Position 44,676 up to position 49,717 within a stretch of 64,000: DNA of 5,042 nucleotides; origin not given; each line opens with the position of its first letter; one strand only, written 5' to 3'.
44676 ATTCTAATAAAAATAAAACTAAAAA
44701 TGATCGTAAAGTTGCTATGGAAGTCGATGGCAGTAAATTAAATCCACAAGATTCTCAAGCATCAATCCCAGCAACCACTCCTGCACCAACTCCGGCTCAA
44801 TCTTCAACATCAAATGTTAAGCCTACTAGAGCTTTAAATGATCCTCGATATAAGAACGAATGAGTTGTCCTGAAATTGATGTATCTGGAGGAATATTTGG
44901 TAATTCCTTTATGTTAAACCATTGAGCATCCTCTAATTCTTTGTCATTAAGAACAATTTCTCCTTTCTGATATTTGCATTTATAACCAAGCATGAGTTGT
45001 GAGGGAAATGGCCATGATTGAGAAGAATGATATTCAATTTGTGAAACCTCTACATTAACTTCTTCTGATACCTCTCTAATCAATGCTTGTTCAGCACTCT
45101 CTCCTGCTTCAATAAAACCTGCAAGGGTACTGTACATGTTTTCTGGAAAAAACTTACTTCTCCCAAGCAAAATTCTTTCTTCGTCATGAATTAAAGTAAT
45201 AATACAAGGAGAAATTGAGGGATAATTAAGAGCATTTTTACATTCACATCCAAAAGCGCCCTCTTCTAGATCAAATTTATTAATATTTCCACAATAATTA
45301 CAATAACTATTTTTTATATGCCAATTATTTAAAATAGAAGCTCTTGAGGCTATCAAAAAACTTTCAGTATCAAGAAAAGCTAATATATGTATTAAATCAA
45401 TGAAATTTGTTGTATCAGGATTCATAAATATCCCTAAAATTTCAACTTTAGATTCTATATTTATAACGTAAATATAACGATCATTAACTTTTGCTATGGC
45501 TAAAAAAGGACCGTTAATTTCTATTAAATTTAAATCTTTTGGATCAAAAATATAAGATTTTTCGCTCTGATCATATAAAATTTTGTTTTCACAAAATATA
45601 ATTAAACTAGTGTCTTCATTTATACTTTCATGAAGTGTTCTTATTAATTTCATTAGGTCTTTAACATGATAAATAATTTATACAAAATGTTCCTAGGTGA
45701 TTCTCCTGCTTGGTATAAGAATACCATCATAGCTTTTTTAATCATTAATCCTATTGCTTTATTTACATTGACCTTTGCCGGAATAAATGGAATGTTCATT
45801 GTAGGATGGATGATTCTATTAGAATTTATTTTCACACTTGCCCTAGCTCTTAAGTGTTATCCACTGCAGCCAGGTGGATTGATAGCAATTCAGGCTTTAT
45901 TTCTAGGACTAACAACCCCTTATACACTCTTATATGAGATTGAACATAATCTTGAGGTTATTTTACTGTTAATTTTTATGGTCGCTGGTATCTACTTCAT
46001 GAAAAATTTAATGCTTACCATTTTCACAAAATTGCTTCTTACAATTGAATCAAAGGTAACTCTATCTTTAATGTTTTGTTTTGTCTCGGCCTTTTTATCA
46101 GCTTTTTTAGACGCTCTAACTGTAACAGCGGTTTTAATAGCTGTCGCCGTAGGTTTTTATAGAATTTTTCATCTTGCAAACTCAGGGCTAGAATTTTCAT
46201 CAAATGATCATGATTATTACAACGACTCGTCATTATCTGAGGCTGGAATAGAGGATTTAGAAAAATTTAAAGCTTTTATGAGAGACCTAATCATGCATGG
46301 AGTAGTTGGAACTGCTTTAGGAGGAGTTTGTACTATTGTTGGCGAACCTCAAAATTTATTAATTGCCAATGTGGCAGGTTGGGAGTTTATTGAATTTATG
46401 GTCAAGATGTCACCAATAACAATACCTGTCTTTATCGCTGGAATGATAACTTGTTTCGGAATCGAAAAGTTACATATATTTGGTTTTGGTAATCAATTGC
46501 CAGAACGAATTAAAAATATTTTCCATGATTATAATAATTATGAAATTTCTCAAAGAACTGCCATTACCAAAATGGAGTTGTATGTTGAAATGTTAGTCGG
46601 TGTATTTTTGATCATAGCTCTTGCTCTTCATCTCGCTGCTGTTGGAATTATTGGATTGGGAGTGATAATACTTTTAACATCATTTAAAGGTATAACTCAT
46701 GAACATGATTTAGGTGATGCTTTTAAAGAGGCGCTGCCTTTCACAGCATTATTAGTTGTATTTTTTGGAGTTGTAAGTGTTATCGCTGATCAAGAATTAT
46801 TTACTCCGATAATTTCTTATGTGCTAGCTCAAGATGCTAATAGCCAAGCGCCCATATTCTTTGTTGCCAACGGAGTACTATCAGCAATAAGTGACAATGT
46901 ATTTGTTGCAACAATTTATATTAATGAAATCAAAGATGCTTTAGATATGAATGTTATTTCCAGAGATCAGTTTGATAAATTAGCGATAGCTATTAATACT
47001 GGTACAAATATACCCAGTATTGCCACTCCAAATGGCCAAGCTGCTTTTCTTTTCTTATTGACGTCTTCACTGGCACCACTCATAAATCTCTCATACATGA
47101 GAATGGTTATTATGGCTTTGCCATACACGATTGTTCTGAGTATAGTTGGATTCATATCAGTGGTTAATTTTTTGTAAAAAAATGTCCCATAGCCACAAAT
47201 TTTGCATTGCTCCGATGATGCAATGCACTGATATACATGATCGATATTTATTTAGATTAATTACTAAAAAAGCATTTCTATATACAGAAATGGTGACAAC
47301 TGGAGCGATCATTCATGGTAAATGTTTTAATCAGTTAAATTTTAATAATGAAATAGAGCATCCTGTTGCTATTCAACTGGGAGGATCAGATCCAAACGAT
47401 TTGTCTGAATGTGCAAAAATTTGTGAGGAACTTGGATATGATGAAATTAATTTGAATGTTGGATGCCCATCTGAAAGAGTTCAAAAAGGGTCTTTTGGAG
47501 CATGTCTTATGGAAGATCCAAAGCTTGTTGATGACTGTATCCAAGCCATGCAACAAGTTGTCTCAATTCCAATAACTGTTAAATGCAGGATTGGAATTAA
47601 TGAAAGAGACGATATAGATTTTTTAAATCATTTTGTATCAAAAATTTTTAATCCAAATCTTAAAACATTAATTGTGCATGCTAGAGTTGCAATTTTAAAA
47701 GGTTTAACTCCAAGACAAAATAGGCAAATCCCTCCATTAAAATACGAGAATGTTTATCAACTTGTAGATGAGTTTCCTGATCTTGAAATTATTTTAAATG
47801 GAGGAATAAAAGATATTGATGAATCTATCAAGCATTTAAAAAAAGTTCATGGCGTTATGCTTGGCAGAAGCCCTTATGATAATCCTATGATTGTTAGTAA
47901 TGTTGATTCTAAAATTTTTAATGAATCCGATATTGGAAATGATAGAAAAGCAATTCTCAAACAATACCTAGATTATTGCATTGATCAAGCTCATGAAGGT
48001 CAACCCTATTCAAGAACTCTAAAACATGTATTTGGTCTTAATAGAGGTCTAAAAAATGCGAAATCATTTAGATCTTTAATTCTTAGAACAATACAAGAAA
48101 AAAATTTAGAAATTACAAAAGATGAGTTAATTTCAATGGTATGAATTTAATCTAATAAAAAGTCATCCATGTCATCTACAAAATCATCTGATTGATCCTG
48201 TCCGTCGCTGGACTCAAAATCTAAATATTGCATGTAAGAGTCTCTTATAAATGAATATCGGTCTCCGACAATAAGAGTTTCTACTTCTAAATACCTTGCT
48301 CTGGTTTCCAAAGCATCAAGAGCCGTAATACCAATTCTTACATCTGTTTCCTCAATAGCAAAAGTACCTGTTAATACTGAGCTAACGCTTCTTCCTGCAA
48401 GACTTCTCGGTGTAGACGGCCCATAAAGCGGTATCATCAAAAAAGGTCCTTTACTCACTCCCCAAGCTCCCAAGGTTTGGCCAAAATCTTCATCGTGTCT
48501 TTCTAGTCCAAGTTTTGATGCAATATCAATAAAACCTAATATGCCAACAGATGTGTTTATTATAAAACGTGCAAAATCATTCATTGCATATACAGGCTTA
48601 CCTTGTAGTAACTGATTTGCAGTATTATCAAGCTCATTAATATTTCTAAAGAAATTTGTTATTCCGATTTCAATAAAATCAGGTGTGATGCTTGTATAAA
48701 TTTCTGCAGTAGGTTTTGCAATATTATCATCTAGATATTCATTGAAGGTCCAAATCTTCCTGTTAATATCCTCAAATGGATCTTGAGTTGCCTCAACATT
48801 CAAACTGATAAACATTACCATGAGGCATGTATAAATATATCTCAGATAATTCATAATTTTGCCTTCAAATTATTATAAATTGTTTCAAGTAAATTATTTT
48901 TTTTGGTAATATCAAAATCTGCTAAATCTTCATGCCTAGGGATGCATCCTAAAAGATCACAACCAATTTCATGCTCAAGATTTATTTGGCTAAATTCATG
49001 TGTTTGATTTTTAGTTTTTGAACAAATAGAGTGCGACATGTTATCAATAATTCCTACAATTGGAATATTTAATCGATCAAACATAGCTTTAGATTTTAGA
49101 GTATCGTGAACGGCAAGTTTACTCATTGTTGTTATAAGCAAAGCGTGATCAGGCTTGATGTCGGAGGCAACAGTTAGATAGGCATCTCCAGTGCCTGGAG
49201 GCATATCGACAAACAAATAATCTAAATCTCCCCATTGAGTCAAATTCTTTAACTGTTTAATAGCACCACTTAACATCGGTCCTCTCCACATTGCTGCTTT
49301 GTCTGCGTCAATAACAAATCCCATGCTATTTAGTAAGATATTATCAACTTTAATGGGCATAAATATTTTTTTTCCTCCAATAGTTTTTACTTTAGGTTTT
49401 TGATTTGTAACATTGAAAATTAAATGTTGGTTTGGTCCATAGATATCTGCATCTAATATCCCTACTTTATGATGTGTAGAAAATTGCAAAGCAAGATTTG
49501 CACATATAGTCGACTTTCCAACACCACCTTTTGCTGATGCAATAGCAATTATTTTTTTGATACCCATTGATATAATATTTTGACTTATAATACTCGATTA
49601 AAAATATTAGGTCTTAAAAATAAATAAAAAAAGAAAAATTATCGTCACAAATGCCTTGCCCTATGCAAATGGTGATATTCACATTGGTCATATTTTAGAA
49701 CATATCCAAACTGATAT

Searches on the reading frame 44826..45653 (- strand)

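Call 57: search_protein_families(library=pfam, proteins=[window:44826-45653:-], max_evalue=0.0001)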
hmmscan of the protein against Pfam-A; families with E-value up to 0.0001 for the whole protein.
window:44826-45653:- (275 aa): 1 family
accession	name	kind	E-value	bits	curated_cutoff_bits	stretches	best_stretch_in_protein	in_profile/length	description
PF00293.34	NUDIX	-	1.9e-17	64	21.1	1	152-266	9-132/134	NUDIX domain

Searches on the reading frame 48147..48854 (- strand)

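Call 57: search_protein_families(library=pfam, proteins=[window:48147-48854:-], max_evalue=0.0001)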
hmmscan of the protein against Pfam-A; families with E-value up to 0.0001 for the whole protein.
window:48147-48854:- (235 aa): 1 family
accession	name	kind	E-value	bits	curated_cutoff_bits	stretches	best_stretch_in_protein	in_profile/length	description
PF04333.18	MlaA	-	3.2e-66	223.1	25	1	24-212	2-193/195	MlaA lipoprotein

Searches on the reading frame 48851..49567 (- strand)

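Call 57: search_protein_families(library=pfam, proteins=[window:48851-49567:-], max_evalue=0.0001)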
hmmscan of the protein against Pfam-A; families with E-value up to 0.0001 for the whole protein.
window:48851-49567:- (238 aa): 4 families
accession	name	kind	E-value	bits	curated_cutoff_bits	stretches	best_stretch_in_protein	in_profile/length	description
PF10609.15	ParA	-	4.6e-67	226.4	27.1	1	3-216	2-216/246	NUBPL iron-transfer P-loop NTPase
PF01656.29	CbiA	-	5e-13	49.6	25.4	1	7-220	1-120/125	CobQ/CobB/MinD/ParA nucleotide binding domain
PF13614.12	AAA_31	-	1.7e-07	31.8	27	1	5-45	2-43/177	AAA domain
PF00142.24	Fer4_NifH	-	3.5e-05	23.9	25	0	11-222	6-221/271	4Fe-4S iron sulfur cluster binding proteins, NifH/frxC family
